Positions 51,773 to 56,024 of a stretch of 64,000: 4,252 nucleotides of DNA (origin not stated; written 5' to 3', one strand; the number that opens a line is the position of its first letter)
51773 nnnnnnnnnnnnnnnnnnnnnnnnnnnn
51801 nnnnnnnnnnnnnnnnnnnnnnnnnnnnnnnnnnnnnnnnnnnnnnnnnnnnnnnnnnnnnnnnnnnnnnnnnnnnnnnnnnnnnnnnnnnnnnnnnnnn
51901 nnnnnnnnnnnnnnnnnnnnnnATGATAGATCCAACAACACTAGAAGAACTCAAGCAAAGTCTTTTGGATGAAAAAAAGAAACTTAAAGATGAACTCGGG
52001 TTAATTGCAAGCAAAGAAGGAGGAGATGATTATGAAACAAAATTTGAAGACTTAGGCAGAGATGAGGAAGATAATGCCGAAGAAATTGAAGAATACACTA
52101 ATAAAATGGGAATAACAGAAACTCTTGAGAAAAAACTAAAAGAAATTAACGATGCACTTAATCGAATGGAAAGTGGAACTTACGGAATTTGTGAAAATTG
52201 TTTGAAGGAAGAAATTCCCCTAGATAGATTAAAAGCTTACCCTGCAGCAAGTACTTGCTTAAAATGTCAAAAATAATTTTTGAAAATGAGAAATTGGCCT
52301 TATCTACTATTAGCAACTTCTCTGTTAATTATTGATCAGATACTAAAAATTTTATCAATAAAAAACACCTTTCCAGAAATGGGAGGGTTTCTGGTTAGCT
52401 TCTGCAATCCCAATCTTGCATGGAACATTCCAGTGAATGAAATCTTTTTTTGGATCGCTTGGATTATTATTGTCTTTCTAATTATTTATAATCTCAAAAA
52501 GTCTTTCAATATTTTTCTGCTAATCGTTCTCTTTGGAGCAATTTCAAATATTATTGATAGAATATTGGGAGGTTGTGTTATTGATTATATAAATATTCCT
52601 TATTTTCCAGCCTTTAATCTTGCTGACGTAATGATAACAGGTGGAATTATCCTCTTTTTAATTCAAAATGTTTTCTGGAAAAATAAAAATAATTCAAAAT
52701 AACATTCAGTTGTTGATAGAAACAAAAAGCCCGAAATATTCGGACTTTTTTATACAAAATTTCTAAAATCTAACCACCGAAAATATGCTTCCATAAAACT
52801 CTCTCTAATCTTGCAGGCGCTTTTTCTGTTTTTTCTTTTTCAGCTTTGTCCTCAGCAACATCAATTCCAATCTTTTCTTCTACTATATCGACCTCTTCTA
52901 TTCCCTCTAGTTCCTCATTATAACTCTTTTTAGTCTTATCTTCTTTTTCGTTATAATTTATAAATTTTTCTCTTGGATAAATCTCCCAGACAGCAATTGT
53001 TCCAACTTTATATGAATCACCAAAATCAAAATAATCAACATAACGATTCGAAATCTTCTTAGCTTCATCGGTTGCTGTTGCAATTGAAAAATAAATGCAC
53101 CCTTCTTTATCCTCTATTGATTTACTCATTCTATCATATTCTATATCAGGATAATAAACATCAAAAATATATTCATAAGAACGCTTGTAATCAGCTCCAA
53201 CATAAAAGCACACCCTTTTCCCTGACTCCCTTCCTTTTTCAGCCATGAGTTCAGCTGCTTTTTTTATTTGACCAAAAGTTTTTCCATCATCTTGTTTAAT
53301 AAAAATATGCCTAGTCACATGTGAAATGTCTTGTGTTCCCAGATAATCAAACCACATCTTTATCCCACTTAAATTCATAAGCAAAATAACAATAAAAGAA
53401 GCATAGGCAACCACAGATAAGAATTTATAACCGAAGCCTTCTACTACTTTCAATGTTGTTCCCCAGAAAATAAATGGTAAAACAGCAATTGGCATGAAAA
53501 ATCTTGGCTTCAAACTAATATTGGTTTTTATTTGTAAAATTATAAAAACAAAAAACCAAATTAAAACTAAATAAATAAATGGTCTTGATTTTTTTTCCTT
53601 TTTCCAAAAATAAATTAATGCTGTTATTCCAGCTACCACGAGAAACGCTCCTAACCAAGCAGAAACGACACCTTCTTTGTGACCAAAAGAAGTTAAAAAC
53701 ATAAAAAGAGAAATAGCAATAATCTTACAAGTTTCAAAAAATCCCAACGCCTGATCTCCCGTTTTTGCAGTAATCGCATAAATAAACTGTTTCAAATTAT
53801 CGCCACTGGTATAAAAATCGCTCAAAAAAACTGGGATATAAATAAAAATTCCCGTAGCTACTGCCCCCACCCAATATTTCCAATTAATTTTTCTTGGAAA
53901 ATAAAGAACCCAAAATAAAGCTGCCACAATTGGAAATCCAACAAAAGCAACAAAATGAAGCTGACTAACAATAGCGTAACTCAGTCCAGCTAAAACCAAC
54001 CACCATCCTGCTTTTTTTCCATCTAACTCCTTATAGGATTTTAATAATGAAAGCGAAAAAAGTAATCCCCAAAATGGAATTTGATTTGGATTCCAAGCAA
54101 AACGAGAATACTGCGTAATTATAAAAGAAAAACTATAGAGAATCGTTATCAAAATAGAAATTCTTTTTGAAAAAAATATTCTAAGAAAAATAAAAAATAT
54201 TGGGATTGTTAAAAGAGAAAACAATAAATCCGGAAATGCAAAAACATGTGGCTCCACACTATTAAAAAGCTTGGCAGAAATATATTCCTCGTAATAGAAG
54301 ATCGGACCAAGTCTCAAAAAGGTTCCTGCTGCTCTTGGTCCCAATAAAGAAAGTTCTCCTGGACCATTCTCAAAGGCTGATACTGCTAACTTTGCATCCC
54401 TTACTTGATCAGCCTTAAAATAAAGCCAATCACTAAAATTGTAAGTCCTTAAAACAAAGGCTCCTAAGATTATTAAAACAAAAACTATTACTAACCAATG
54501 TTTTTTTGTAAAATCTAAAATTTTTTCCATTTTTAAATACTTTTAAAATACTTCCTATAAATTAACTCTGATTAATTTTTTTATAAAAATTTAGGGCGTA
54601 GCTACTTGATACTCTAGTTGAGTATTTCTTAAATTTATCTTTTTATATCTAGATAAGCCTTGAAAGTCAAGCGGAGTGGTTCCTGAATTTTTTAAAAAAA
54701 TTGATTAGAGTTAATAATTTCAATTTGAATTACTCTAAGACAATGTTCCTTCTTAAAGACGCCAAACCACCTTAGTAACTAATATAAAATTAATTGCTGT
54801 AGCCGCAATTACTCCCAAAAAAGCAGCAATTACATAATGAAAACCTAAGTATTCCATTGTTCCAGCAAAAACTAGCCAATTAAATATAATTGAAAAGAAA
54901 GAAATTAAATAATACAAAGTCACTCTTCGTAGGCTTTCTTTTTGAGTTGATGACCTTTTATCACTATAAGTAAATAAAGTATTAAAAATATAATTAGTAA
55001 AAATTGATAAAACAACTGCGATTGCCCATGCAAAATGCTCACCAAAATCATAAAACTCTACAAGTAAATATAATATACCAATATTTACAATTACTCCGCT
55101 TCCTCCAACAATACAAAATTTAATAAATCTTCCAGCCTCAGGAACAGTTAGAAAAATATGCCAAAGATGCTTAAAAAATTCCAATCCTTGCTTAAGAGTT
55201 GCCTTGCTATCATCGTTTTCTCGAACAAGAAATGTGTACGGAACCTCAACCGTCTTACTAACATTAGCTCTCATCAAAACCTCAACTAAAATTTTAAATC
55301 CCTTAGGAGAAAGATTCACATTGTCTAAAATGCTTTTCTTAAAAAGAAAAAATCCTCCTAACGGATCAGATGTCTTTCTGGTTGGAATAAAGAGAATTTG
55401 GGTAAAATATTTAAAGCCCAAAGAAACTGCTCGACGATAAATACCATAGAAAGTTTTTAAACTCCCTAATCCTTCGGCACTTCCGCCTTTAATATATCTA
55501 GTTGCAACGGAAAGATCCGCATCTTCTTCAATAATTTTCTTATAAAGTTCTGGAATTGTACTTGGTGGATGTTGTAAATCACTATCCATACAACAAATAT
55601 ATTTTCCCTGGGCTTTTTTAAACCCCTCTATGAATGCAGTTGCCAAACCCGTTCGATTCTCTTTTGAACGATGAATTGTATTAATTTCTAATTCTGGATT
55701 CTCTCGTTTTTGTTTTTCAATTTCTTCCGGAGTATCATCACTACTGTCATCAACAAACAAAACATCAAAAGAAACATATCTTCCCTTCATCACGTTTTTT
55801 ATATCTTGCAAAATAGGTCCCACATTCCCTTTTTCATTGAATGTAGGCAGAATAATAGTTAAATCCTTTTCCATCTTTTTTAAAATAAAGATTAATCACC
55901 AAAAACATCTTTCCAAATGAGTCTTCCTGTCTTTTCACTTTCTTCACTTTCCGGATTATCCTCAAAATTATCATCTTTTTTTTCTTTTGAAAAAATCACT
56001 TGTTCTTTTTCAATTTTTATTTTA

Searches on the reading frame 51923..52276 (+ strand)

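Call 8: search_protein_families(library=pfam, proteins=[window:51923-52276:+], max_evalue=0.001)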
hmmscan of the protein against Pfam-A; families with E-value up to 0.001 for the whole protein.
window:51923-52276:+ (117 aa): 1 family
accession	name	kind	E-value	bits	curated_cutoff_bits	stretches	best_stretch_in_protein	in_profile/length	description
PF01258.23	zf-dskA_traR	-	3e-08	34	24.9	1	85-116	1-31/36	Prokaryotic dksA/traR C4-type zinc finger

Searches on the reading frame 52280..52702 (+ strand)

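Call 8: search_protein_families(library=pfam, proteins=[window:52280-52702:+], max_evalue=0.001)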
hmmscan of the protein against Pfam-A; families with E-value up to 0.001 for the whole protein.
window:52280-52702:+ (140 aa): 1 family
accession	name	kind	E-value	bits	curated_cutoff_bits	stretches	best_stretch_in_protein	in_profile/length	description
PF01252.23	Peptidase_A8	-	1.3e-17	64.7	25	1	12-131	2-141/142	Signal peptidase (SPase) II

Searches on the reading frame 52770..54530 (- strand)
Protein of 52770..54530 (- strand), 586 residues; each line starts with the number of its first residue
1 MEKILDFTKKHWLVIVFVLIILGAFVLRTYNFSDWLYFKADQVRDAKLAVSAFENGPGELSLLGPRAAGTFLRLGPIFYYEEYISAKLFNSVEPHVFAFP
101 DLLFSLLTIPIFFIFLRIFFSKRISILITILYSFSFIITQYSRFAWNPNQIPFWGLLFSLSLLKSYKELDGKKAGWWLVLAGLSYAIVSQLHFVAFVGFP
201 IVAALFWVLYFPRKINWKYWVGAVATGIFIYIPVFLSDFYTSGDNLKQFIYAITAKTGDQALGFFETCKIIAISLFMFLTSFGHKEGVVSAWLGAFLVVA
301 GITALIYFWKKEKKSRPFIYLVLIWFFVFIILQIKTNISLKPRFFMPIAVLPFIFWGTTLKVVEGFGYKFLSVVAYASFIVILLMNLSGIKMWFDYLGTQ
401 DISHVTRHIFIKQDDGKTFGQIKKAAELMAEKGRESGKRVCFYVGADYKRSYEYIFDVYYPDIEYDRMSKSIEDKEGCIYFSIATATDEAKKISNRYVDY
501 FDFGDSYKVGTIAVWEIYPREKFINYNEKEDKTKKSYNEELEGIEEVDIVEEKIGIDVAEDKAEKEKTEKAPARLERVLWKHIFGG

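Call 8: search_protein_families(library=pfam, proteins=[window:52770-54530:-], max_evalue=0.001)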
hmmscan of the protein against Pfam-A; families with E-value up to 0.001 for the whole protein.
window:52770-54530:- (586 aa): 1 family
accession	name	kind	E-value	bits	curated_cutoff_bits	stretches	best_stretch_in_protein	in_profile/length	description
PF02366.24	PMT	-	7.4e-06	26.1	22.7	1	78-235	66-231/245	Dolichyl-phosphate-mannose-protein mannosyltransferase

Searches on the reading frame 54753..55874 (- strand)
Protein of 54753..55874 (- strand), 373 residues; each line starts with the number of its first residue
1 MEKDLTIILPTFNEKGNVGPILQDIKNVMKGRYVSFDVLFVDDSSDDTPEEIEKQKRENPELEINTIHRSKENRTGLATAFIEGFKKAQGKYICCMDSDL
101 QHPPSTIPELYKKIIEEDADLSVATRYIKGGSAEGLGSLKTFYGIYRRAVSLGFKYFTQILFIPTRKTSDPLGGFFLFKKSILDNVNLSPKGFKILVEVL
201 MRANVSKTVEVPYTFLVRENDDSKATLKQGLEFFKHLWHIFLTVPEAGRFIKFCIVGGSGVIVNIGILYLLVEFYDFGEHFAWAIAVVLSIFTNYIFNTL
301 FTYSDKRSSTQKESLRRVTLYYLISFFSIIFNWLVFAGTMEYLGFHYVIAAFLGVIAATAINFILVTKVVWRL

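Call 8: search_protein_families(library=pfam, proteins=[window:54753-55874:-], max_evalue=0.001)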
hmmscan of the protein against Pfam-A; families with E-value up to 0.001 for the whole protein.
window:54753-55874:- (373 aa): 3 families
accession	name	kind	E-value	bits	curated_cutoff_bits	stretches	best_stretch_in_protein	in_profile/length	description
PF00535.33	Glycos_transf_2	-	2.9e-28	99.3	23.3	1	6-185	1-166/168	Glycosyl transferase family 2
PF04138.20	GtrA_DPMS_TM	-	1e-19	71.3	26.1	1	252-371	1-117/117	GtrA/DPMS, transmembrane domain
PF13641.12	Glyco_tranf_2_3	-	0.00046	20.7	27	1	5-112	3-109/230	Glycosyltransferase like family 2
